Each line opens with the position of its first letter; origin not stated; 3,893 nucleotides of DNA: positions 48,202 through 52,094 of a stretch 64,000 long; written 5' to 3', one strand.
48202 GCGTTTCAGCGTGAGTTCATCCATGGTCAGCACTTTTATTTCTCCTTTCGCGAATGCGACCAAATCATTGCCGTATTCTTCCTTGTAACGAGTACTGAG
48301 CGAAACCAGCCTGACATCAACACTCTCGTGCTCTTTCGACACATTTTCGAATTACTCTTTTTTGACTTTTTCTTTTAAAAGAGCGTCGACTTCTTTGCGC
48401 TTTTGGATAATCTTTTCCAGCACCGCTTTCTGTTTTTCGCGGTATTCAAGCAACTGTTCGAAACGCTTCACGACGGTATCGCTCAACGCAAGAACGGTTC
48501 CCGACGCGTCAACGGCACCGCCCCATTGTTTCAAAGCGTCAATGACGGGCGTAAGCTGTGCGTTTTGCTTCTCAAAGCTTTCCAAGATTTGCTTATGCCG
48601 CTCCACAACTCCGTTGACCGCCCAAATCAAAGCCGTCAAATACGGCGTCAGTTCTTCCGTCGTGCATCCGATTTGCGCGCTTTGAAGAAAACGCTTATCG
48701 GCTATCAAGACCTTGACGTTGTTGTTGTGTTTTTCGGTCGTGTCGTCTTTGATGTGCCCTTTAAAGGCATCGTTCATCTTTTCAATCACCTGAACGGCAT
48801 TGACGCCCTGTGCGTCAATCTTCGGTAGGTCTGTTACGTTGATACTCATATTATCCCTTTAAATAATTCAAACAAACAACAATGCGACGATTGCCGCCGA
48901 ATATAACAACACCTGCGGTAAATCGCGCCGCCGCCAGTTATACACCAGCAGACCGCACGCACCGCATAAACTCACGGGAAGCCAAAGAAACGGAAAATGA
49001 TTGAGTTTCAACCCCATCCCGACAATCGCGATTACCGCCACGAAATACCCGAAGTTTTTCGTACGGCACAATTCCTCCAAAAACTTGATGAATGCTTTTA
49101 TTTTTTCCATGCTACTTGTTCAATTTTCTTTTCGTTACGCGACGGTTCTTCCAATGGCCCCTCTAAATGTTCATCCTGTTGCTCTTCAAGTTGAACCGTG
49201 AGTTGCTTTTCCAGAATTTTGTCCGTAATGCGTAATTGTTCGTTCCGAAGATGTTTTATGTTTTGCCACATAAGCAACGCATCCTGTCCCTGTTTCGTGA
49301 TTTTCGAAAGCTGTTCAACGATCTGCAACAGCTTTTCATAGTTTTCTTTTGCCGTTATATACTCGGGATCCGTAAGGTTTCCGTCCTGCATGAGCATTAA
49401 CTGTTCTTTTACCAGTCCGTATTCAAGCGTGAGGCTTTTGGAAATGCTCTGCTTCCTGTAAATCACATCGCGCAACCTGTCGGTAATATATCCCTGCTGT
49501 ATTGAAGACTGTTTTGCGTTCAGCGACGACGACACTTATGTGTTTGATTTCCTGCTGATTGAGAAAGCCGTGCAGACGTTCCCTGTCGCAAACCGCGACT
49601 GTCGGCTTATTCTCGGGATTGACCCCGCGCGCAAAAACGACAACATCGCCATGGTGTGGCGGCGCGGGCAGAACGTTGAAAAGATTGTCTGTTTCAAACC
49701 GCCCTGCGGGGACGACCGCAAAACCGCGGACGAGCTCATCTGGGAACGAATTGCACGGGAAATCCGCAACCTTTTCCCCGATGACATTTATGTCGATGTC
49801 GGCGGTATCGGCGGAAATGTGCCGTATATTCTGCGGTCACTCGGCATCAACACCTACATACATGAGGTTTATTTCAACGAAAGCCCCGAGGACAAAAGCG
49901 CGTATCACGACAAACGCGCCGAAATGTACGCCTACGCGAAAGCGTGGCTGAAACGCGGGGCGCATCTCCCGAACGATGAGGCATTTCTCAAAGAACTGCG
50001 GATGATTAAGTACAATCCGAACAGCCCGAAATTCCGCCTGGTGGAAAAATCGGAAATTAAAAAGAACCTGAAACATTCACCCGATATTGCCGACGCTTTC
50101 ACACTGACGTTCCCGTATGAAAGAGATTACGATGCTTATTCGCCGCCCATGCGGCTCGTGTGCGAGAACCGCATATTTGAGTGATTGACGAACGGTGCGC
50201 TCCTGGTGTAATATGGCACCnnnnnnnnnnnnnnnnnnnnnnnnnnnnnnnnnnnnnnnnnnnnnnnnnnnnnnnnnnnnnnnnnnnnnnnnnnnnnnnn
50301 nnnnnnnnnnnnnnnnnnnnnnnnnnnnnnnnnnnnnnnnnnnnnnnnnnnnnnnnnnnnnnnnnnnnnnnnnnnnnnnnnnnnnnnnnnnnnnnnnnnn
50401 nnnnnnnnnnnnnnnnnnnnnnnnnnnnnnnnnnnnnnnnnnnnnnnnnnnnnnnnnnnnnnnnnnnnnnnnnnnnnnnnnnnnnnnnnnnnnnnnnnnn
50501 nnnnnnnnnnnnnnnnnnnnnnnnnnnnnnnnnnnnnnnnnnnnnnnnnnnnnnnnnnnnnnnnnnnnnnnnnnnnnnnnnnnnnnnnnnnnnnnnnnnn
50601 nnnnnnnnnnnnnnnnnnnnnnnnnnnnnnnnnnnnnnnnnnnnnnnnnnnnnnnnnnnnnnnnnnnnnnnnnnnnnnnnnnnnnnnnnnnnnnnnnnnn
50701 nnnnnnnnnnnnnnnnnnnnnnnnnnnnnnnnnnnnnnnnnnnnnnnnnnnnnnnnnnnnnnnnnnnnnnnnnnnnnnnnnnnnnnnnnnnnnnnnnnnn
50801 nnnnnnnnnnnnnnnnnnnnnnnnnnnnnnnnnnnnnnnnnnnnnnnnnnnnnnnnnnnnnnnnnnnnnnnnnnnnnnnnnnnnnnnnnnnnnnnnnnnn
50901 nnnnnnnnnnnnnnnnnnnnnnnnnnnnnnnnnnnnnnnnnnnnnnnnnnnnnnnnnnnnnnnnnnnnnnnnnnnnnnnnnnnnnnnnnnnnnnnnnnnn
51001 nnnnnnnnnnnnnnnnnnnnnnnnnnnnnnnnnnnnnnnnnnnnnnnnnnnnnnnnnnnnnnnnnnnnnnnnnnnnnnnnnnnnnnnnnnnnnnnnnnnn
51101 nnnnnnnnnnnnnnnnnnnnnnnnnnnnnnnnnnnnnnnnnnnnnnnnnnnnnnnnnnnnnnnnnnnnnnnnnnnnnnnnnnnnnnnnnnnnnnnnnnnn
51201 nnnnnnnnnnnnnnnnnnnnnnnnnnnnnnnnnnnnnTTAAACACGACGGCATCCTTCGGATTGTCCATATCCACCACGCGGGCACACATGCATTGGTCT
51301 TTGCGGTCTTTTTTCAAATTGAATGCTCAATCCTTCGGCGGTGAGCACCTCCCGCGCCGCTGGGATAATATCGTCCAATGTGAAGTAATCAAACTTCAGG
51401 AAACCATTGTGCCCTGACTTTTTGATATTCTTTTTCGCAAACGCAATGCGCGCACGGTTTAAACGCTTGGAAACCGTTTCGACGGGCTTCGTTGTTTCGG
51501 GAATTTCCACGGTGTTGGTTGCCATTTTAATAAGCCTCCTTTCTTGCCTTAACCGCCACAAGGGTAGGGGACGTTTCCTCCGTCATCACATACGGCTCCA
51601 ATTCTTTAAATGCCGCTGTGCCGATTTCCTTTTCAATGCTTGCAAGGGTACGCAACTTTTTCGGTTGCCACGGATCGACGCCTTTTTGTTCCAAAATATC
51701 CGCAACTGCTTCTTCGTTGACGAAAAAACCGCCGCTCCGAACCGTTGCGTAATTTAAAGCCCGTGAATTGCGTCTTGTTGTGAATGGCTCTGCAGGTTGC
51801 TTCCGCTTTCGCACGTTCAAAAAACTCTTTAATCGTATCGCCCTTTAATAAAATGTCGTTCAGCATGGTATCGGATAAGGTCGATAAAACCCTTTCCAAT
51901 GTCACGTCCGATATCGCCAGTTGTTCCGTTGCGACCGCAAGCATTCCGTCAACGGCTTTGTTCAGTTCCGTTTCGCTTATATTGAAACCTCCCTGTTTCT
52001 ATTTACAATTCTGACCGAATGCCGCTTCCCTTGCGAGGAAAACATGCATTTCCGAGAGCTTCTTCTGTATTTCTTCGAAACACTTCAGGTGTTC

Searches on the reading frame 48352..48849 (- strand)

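Call 105: search_protein_families(library=phrogs, proteins=[window:48352-48849:-], max_evalue=0.001)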
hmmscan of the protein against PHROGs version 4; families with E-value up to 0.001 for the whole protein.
window:48352-48849:- (165 aa): 1 family
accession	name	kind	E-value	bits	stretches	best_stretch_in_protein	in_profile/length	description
phrog_4876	-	unknown function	0.00037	21.2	1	18-112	66-160/226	-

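Call 106: search_protein_families(library=pfam, proteins=[window:48352-48849:-], max_evalue=0.001)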
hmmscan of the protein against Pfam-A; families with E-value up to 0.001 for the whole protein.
window:48352-48849:- (165 aa): 1 family
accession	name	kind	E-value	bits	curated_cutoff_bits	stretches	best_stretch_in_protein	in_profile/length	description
PF06103.16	DUF948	-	0.0003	21.4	37.2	0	63-113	34-84/89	Bacterial protein of unknown function (DUF948)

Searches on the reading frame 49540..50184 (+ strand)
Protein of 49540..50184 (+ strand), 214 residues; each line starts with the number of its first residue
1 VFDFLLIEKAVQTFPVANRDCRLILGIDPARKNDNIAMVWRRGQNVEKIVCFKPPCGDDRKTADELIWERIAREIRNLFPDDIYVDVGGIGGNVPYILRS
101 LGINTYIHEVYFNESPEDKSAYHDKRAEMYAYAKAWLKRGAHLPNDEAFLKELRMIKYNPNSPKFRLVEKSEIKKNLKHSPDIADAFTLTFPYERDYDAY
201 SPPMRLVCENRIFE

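Call 105: search_protein_families(library=phrogs, proteins=[window:49540-50184:+], max_evalue=0.001)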
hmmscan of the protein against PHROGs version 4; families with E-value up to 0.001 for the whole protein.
window:49540-50184:+ (214 aa): 1 family
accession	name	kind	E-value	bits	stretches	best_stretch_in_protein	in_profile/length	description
phrog_2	-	head and packaging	5.3e-10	39.7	1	2-196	461-596/807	terminase large subunit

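Call 106: search_protein_families(library=pfam, proteins=[window:49540-50184:+], max_evalue=0.001)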
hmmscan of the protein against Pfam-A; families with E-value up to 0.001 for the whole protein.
window:49540-50184:+ (214 aa): 0 families

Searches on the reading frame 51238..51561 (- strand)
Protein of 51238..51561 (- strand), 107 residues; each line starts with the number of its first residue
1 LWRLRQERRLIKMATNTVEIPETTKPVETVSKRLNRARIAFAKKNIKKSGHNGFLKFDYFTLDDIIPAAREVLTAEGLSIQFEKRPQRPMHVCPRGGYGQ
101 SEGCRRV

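Call 105: search_protein_families(library=phrogs, proteins=[window:51238-51561:-], max_evalue=0.001)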
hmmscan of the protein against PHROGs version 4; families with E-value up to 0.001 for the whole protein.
window:51238-51561:- (107 aa): 2 families
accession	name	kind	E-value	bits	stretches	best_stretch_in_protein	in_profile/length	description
phrog_155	-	DNA, RNA and nucleotide metabolism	2.1e-12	48.3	1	17-83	55-119/308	Erf-like ssDNA annealing protein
phrog_2324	-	DNA, RNA and nucleotide metabolism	2.5e-05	24.9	1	44-83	23-62/193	Erf-like ssDNA annealing protein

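Call 106: search_protein_families(library=pfam, proteins=[window:51238-51561:-], max_evalue=0.001)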
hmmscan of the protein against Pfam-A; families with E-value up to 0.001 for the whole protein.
window:51238-51561:- (107 aa): 1 family
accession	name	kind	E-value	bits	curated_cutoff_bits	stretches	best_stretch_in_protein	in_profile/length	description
PF04404.17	ERF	-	0.0001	22.8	25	1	44-84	13-53/153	ERF superfamily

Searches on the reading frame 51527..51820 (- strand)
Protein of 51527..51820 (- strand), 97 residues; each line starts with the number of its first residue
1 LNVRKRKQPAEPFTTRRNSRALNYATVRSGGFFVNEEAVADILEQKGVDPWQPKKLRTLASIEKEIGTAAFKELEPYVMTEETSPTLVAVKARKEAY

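Call 105: search_protein_families(library=phrogs, proteins=[window:51527-51820:-], max_evalue=0.001)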
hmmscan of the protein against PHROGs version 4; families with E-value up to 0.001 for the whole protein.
window:51527-51820:- (97 aa): 1 family
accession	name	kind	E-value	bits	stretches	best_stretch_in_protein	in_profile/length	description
phrog_69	-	DNA, RNA and nucleotide metabolism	6.1e-06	26.5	1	33-96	396-464/501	exonuclease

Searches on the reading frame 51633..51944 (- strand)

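Call 106: search_protein_families(library=pfam, proteins=[window:51633-51944:-], max_evalue=0.001)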
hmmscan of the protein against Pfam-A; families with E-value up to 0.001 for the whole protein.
window:51633-51944:- (103 aa): 1 family
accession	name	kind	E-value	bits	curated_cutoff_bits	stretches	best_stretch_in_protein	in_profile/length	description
PF10926.14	DUF2800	-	9.6e-05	22.2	21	1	7-77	238-306/368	Protein of unknown function (DUF2800)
